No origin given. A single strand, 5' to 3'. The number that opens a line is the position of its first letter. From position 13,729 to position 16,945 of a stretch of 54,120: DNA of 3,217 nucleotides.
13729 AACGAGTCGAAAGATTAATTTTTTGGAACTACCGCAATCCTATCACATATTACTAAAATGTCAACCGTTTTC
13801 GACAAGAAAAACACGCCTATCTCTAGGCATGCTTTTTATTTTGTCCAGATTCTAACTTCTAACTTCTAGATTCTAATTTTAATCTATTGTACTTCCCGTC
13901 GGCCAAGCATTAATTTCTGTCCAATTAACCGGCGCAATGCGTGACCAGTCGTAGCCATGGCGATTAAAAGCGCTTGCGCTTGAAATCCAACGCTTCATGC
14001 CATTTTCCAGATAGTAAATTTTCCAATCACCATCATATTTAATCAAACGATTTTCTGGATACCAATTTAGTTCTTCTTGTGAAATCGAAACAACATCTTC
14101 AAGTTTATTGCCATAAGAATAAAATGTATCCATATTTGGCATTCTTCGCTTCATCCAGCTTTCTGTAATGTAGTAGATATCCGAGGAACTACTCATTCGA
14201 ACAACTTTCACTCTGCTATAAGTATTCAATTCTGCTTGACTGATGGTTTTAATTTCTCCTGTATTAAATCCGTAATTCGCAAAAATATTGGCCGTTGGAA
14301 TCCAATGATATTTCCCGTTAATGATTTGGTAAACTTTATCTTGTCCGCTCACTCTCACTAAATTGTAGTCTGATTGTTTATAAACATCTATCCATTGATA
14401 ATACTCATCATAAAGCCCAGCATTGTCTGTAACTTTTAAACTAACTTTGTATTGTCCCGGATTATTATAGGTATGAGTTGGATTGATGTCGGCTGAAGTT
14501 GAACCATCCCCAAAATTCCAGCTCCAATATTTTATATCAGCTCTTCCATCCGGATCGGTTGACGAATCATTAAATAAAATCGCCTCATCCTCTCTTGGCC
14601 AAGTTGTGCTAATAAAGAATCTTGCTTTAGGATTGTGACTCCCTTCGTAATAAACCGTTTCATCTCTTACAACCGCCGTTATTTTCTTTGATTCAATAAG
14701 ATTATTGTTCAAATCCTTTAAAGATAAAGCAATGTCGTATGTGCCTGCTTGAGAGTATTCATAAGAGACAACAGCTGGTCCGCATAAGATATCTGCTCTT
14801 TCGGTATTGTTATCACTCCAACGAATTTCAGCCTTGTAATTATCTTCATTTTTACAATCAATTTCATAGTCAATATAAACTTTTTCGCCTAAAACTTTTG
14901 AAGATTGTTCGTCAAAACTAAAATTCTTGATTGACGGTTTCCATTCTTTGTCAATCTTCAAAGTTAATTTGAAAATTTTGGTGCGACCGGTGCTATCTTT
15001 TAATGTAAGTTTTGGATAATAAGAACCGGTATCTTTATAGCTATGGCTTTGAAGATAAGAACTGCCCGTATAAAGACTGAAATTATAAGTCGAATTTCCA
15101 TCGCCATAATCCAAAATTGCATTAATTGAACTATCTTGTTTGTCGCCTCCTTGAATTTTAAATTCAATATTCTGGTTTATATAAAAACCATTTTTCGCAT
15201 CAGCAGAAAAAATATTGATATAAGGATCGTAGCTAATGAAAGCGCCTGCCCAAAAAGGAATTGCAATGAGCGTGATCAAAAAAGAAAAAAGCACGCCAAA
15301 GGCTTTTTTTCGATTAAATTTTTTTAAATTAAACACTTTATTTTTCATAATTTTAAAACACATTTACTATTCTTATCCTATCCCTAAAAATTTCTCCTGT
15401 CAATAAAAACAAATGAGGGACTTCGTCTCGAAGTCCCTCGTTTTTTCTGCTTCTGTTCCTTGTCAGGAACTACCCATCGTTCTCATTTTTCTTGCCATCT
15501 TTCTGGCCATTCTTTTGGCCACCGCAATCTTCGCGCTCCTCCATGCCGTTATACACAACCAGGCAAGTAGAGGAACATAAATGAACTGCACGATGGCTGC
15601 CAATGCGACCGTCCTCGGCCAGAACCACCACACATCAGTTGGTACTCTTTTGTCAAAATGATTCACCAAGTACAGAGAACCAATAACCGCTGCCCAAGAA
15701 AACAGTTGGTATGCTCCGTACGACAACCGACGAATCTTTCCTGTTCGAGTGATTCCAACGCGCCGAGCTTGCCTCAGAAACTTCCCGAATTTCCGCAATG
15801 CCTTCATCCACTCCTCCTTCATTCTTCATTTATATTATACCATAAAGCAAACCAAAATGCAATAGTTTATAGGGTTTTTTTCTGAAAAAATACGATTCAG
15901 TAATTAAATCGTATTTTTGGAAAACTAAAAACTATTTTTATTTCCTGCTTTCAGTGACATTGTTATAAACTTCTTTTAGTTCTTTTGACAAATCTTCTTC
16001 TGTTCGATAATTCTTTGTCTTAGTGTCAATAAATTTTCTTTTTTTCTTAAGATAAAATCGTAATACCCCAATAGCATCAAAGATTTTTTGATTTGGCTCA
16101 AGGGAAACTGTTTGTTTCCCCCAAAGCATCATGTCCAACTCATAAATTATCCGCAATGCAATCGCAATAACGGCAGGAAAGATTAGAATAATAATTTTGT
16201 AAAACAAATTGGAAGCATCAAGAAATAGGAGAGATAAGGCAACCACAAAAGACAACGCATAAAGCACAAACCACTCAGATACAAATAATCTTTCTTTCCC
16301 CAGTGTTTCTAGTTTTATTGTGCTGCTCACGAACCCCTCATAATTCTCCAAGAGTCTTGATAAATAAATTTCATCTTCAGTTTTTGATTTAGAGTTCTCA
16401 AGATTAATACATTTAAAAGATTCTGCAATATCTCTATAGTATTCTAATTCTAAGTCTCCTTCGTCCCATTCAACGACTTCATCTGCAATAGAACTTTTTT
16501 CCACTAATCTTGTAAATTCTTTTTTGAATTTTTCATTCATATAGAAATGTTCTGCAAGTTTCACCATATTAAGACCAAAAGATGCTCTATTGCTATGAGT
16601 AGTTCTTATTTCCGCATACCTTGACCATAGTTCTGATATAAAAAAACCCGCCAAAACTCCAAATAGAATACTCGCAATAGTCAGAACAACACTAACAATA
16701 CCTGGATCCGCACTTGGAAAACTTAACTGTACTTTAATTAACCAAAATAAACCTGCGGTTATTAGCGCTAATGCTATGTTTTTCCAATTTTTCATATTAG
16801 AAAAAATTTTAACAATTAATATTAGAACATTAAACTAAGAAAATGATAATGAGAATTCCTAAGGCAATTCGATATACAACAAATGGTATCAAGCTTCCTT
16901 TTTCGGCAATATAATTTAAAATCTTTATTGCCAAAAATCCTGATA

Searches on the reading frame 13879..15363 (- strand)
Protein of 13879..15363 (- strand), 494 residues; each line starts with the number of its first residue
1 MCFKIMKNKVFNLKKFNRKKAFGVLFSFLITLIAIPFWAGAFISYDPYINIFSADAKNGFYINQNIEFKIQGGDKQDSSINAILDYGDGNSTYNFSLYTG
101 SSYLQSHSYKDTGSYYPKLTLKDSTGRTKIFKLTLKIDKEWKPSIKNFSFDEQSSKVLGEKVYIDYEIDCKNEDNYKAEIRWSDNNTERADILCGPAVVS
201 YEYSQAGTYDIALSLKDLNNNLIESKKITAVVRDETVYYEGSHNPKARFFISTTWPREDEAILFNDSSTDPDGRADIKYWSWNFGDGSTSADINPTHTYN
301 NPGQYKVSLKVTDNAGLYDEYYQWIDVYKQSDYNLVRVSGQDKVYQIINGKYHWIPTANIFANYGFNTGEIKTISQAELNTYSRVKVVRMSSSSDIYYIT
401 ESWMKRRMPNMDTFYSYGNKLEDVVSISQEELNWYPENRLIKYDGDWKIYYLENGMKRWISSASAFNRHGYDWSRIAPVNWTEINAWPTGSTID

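Call 15: search_protein_families(library=pfam, proteins=[window:13879-15363:-])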
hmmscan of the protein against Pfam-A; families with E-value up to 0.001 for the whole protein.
window:13879-15363:- (494 aa): 2 families
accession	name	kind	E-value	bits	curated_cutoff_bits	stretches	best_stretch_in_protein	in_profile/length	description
PF18911.6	PKD_4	-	2e-25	89.1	27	2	245-318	4-75/85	PKD domain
PF00801.26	PKD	-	2.2e-20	72.9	23.5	1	272-317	25-71/80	PKD domain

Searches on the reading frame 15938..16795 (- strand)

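Call 15: search_protein_families(library=pfam, proteins=[window:15938-16795:-])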
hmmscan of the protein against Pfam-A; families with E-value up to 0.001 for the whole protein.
window:15938-16795:- (285 aa): 1 family
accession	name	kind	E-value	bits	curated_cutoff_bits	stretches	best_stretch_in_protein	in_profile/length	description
PF14023.12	Bestrophin-like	-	7e-11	42.6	32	1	8-233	2-230/232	Bestrophin-like domain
